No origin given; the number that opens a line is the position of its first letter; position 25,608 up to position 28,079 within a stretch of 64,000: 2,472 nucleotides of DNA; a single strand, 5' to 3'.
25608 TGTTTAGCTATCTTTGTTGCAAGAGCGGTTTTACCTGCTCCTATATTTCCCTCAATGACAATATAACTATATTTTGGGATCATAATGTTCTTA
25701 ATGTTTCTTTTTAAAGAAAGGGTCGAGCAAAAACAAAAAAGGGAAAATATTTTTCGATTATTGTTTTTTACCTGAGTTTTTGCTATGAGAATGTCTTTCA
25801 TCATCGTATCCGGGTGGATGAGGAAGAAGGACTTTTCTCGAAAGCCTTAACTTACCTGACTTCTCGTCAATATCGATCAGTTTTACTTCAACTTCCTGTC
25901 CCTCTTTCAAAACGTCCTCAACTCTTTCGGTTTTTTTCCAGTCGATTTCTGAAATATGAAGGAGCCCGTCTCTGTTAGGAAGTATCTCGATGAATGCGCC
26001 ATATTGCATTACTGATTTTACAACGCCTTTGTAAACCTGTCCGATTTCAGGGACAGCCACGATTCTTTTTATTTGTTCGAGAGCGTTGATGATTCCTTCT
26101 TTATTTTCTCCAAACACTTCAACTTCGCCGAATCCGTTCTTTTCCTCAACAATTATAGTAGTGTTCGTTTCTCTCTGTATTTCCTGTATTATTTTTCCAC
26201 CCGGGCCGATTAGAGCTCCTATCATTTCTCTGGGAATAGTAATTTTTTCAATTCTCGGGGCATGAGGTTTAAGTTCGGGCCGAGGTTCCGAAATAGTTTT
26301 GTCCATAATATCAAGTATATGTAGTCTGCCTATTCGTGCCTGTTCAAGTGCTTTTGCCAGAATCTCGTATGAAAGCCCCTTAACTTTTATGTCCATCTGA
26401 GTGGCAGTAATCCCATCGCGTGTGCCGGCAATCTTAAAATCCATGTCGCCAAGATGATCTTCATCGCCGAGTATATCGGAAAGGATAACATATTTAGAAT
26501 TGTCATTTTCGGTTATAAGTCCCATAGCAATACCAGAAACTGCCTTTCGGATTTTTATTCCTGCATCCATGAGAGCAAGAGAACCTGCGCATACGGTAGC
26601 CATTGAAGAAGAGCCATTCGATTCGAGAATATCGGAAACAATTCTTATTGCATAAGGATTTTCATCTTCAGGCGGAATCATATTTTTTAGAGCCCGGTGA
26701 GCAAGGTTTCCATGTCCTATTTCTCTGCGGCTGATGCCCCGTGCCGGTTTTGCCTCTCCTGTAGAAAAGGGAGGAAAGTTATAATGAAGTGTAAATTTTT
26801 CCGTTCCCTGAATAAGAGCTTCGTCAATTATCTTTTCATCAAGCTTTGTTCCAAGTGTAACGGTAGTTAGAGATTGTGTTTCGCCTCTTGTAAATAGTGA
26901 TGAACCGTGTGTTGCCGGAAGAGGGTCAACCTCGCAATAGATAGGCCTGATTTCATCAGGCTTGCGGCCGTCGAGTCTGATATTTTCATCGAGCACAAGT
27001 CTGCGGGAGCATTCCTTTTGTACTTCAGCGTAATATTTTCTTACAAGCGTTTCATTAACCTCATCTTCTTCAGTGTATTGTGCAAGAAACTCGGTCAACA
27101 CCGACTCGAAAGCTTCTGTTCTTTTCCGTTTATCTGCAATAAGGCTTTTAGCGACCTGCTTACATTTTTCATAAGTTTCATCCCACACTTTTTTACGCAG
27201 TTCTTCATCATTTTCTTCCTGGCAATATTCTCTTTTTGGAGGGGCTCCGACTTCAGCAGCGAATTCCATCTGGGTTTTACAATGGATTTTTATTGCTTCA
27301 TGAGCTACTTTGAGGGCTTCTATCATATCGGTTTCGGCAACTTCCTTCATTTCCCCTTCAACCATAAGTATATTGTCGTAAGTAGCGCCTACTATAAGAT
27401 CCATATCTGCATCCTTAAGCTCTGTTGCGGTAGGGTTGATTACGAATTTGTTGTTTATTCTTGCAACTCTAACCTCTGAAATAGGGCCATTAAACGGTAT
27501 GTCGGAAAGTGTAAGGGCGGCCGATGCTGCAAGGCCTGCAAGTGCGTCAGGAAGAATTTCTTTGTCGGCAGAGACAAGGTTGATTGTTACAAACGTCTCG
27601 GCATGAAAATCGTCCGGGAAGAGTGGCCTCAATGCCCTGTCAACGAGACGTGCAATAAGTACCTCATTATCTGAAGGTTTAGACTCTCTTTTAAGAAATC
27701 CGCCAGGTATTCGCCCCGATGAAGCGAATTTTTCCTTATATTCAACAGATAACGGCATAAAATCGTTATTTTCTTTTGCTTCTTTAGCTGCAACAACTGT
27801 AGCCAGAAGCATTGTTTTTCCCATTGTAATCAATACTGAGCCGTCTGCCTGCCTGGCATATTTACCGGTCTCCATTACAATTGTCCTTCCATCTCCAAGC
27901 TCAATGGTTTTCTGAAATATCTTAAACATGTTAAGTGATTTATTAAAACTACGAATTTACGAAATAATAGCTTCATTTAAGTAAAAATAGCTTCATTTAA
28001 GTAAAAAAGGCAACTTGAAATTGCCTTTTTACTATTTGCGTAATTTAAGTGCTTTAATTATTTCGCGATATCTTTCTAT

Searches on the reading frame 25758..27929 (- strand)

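Call 11: search_protein_families(library=pfam, proteins=[window:25758-27929:-], max_evalue=0.001)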
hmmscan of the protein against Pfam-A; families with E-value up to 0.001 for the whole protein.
window:25758-27929:- (723 aa): 6 families
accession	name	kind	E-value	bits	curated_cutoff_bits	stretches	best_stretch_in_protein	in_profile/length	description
PF01138.27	RNase_PH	-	2e-60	203.4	25.5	2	326-458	1-129/130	3' exoribonuclease family, domain 1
PF00575.29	S1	-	5.2e-21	75.2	22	1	627-699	2-74/74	S1 RNA binding domain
PF03725.20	RNase_PH_C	-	1.1e-19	70.6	20.8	2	148-212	1-67/67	3' exoribonuclease family, domain 2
PF00013.35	KH_1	-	5.2e-13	49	21.5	1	561-621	2-65/66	KH domain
PF03726.19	PNPase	-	1.6e-09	38.5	24.6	1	243-323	1-81/81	Polyribonucleotide nucleotidyltransferase, RNA binding domain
PF23459.1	S1_RRP5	-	0.00067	20.6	27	0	630-697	4-71/72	RRP5 S1 domain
